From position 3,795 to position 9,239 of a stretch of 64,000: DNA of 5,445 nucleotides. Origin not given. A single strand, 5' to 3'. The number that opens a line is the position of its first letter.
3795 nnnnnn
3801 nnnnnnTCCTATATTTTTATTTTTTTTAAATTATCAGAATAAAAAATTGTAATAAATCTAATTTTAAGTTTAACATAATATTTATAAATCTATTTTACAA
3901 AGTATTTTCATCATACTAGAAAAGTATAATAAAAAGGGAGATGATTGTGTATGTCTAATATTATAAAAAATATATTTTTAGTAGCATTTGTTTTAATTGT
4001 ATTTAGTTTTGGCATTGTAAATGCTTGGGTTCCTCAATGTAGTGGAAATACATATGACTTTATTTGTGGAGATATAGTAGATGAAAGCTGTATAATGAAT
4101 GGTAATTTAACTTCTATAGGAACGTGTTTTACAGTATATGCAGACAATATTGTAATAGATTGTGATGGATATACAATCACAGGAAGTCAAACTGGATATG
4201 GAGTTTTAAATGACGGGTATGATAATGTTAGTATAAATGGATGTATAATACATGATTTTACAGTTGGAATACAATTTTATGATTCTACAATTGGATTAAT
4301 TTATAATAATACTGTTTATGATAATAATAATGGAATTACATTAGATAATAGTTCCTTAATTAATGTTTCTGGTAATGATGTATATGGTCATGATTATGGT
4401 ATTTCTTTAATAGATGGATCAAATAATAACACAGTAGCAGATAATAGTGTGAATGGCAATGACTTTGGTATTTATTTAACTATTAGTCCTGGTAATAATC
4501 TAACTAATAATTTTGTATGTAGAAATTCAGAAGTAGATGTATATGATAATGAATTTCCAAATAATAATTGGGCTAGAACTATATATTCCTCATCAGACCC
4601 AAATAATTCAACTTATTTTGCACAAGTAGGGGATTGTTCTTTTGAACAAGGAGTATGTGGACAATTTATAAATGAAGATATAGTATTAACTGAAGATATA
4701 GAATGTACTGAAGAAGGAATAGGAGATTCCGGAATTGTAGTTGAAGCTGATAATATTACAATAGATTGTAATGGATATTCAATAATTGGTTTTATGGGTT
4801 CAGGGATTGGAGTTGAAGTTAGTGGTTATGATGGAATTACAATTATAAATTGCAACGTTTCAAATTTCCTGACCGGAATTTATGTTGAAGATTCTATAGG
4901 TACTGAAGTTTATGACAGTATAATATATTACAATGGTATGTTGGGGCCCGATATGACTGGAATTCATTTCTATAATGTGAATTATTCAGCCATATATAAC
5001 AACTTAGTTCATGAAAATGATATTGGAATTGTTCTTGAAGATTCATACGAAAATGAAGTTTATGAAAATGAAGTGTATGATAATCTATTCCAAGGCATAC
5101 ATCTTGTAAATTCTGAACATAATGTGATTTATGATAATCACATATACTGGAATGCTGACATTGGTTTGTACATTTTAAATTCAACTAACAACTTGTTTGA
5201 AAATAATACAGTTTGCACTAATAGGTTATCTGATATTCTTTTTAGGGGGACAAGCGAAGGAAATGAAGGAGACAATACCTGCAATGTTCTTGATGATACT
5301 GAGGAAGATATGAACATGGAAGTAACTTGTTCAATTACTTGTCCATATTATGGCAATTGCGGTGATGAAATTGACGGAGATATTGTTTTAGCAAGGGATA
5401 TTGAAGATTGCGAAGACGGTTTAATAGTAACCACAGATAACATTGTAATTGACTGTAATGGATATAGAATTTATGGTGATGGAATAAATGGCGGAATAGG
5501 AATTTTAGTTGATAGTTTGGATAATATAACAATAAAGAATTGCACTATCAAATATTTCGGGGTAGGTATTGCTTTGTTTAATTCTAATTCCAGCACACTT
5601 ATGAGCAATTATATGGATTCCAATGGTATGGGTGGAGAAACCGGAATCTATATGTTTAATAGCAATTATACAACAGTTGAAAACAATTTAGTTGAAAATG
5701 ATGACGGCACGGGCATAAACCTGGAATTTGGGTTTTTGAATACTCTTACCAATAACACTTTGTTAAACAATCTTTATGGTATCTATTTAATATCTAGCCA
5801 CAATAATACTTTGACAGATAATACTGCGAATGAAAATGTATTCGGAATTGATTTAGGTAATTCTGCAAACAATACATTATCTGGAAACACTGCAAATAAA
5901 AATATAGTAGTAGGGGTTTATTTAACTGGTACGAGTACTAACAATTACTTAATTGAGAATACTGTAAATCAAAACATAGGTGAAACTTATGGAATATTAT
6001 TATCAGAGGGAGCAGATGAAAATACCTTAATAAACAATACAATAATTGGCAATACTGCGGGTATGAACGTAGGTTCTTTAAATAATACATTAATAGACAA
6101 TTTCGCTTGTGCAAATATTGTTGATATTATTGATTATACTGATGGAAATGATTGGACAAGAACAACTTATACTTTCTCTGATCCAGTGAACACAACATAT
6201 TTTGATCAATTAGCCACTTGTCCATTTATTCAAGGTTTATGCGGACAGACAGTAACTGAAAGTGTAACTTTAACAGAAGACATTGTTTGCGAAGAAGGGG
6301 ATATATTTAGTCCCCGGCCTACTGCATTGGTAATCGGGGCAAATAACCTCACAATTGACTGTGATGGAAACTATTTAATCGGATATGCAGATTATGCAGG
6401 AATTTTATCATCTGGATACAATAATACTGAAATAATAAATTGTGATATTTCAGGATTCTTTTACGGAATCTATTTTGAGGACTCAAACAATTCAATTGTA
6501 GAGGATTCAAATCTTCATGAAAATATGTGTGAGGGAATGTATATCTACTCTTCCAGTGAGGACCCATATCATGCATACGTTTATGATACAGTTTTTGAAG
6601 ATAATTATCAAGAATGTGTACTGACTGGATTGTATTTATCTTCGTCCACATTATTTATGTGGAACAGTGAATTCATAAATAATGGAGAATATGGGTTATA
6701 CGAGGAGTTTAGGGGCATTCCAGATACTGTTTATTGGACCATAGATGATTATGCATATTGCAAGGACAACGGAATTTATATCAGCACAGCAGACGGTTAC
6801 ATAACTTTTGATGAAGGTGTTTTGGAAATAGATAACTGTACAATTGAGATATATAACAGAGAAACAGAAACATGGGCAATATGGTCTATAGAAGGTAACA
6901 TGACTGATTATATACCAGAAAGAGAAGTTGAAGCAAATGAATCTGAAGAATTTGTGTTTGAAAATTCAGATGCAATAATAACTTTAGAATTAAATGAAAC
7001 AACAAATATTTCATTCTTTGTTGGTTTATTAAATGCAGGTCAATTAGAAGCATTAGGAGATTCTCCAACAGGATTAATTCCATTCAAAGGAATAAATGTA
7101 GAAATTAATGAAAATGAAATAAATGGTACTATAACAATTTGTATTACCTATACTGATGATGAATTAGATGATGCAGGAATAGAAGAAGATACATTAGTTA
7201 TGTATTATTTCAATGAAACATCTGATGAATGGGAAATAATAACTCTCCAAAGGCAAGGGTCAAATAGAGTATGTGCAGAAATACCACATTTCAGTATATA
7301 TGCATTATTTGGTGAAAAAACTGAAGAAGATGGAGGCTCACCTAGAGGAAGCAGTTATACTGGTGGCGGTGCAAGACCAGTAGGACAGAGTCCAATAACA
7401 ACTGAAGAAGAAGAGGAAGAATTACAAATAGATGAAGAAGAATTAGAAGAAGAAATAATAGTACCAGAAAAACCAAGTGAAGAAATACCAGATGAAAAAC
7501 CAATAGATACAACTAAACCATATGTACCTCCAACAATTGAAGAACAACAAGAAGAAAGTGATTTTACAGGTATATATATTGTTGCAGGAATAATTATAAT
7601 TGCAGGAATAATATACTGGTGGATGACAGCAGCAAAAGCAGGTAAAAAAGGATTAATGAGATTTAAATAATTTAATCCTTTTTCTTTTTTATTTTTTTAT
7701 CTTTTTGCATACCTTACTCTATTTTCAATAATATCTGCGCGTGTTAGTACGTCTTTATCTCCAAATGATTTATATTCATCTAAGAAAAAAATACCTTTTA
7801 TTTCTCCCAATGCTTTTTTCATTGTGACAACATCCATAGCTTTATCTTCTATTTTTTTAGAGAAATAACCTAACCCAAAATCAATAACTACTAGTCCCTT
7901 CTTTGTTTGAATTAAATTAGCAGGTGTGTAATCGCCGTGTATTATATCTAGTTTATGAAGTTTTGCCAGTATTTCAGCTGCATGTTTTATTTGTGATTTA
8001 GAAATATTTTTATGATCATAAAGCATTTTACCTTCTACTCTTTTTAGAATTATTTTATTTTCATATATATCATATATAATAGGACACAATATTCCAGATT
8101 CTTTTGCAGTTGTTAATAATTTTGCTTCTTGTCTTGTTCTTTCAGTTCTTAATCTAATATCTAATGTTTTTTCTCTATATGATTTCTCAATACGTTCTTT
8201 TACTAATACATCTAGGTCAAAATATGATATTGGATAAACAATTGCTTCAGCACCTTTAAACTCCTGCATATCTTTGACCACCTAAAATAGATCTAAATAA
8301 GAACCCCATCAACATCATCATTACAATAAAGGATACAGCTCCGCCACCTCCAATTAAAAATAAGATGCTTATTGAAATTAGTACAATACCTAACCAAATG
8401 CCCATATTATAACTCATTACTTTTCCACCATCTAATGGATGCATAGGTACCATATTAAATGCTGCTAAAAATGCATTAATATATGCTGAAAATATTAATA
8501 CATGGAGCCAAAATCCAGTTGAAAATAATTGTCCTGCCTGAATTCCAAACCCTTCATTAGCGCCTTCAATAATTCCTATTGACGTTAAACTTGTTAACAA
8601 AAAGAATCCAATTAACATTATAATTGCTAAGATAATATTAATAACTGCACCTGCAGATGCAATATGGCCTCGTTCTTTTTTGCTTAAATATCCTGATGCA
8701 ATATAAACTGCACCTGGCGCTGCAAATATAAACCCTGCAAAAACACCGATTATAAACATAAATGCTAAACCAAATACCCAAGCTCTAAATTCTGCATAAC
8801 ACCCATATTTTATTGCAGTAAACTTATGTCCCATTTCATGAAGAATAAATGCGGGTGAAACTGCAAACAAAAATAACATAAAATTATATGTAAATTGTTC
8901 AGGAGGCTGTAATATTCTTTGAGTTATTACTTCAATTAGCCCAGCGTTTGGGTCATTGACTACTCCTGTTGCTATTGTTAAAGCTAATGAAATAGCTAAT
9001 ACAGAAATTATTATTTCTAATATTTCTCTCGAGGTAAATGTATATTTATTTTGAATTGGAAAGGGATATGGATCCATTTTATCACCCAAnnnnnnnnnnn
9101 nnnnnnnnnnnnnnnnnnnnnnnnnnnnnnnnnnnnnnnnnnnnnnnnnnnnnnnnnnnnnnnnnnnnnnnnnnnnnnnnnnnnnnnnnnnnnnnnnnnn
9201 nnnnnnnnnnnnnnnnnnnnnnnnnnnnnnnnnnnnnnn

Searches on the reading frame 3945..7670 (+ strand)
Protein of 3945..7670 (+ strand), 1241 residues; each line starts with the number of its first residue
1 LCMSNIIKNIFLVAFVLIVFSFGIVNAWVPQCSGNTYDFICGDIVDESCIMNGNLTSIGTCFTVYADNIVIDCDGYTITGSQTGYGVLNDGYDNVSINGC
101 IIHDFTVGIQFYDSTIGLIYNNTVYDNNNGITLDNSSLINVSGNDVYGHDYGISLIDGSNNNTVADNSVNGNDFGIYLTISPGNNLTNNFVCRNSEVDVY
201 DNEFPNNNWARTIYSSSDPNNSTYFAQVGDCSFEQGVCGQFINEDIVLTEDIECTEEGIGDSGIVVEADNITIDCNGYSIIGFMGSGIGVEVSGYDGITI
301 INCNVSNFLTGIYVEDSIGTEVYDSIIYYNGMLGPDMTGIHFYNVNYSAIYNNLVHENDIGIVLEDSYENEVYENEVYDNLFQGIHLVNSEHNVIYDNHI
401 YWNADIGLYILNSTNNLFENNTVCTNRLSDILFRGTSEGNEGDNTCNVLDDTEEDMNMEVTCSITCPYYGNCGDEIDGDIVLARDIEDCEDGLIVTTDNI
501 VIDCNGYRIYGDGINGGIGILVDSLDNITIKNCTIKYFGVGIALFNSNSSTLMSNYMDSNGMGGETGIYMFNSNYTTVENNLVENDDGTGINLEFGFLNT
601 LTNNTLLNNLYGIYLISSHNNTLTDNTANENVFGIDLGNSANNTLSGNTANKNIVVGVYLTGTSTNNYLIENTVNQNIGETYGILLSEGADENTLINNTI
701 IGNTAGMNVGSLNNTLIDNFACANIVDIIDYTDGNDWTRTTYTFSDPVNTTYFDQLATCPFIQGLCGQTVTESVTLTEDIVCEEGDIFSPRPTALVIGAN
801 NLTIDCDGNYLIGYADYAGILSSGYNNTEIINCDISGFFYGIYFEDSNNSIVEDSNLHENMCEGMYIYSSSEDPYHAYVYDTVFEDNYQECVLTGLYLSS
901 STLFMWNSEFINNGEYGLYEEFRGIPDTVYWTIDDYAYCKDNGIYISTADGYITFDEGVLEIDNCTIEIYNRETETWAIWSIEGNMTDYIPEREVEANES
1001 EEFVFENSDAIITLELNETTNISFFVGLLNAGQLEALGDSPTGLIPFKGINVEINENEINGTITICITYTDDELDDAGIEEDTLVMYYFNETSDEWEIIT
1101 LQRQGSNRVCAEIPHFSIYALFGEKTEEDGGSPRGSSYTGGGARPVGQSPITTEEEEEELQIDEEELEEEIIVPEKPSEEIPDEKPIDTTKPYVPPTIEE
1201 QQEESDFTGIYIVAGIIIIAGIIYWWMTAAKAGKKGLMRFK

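Call 13: search_protein_families(library=pfam, proteins=[window:3945-7670:+], max_evalue=0.0001)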
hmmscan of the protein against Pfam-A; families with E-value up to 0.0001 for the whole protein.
window:3945-7670:+ (1241 aa): 2 families
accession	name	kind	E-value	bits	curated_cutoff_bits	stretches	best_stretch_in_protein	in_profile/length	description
PF13229.12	Beta_helix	-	2e-60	203.4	25.9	6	289-437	2-148/158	Right handed beta helix region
PF05048.19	NosD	-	2.4e-53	181.2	23.6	4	289-427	40-173/212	Periplasmic copper-binding protein (NosD)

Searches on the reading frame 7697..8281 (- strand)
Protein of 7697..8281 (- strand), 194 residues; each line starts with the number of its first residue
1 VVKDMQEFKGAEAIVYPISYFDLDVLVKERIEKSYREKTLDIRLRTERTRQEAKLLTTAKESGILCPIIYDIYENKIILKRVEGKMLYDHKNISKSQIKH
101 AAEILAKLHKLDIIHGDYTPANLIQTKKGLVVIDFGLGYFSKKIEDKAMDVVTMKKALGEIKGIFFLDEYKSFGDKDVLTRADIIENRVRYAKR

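Call 3: search_protein_families(library=pfam, proteins=[window:7697-8281:-], max_evalue=0.01)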
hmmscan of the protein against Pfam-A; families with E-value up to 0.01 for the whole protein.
window:7697-8281:- (194 aa): 5 families
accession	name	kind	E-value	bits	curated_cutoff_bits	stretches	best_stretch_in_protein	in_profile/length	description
PF01636.29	APH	-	2e-08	34.7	23.2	1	113-137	170-196/239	Phosphotransferase enzyme family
PF01163.29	RIO1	-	2.7e-08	34.1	22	1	38-136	44-149/187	RIO domain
PF03109.22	ABC1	-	1.3e-05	24.9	22.9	1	44-147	110-224/244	ABC1 atypical kinase-like domain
PF00069.31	Pkinase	-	9.1e-05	22.4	31.7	1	48-146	44-153/263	Protein kinase domain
PF06176.17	WaaY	-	0.00017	21.7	20.3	1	76-160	119-201/229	Lipopolysaccharide core biosynthesis protein (WaaY)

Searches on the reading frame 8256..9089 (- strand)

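Call 9: search_protein_families(library=pfam, proteins=[window:8256-9089:-], max_evalue=0.0001)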
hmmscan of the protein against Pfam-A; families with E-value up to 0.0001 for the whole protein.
window:8256-9089:- (277 aa): 1 family
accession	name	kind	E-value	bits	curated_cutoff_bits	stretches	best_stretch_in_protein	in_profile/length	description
PF02163.28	Peptidase_M50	-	1.1e-12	48.2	27.2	1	73-230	2-195/221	Peptidase family M50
